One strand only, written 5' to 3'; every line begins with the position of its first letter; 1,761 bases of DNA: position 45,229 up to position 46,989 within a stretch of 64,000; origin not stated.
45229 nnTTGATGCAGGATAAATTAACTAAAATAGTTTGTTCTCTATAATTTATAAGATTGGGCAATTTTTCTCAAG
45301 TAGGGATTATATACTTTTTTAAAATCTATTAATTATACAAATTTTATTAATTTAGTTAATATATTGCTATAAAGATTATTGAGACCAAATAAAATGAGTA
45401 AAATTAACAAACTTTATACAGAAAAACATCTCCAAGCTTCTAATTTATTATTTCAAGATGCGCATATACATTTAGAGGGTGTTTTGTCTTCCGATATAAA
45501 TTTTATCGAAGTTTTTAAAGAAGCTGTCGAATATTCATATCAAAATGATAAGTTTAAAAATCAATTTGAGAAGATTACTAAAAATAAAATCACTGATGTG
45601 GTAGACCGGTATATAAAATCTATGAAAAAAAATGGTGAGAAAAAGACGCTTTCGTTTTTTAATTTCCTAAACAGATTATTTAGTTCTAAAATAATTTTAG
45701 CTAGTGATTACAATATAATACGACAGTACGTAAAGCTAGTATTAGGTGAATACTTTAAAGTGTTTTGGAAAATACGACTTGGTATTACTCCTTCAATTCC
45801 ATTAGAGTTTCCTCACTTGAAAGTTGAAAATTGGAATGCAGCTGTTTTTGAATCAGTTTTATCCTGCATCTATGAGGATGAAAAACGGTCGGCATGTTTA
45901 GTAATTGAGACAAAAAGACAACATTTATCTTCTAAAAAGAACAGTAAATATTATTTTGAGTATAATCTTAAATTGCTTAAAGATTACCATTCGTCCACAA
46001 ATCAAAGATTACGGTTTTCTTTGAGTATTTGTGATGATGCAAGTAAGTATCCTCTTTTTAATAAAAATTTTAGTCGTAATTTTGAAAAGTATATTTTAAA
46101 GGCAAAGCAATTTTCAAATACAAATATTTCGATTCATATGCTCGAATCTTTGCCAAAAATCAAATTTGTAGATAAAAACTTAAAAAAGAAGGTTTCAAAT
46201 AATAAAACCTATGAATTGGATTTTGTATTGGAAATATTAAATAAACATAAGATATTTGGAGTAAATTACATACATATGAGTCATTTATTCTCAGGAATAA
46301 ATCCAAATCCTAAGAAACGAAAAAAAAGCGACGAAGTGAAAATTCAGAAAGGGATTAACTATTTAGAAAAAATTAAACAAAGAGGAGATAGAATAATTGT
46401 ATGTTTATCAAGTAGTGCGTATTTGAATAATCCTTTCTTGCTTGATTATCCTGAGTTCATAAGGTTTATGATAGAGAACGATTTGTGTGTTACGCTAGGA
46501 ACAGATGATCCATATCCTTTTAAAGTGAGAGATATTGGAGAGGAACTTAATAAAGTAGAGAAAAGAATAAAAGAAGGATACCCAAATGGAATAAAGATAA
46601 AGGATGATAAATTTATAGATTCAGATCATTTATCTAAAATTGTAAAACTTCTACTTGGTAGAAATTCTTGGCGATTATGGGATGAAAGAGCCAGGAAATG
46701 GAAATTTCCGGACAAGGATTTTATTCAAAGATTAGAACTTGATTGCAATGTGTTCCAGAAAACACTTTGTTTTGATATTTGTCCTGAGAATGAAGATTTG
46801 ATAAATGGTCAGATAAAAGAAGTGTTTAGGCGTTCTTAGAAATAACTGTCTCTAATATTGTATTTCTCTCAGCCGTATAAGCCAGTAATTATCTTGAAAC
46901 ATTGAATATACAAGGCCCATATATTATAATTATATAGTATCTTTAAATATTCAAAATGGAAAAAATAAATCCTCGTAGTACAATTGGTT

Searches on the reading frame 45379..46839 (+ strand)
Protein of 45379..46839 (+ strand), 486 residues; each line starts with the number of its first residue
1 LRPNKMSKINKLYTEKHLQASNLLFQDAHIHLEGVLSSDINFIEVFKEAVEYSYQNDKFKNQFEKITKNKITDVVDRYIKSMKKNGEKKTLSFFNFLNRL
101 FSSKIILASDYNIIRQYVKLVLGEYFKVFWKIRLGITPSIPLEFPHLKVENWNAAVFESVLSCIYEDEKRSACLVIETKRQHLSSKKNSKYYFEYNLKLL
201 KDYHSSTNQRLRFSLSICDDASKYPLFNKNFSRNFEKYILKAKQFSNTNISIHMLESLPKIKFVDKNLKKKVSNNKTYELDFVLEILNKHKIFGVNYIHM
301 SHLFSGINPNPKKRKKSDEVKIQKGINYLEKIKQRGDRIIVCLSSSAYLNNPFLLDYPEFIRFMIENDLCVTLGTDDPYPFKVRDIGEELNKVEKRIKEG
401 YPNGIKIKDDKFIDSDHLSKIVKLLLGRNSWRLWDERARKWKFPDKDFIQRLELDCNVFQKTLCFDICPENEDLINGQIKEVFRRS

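Call 3: search_protein_families(library=pfam, proteins=[window:45379-46839:+], max_evalue=0.01)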
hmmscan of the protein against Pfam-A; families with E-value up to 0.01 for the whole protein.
window:45379-46839:+ (486 aa): 0 families

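Call 4: search_protein_families(library=ncbifam, proteins=[window:45379-46839:+], max_evalue=0.01)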
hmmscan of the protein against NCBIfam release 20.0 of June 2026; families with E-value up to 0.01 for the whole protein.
window:45379-46839:+ (486 aa): 1 family
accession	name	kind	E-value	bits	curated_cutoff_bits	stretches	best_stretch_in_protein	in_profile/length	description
TIGR01430.1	aden_deam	equivalog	0.00073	18.7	216.55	1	321-395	217-289/323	adenosine deaminase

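Call 54: search_protein_families(library=padloc, proteins=[window:45379-46839:+], max_evalue=0.001)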
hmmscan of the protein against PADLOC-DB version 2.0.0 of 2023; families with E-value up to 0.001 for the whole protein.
window:45379-46839:+ (486 aa): 0 families
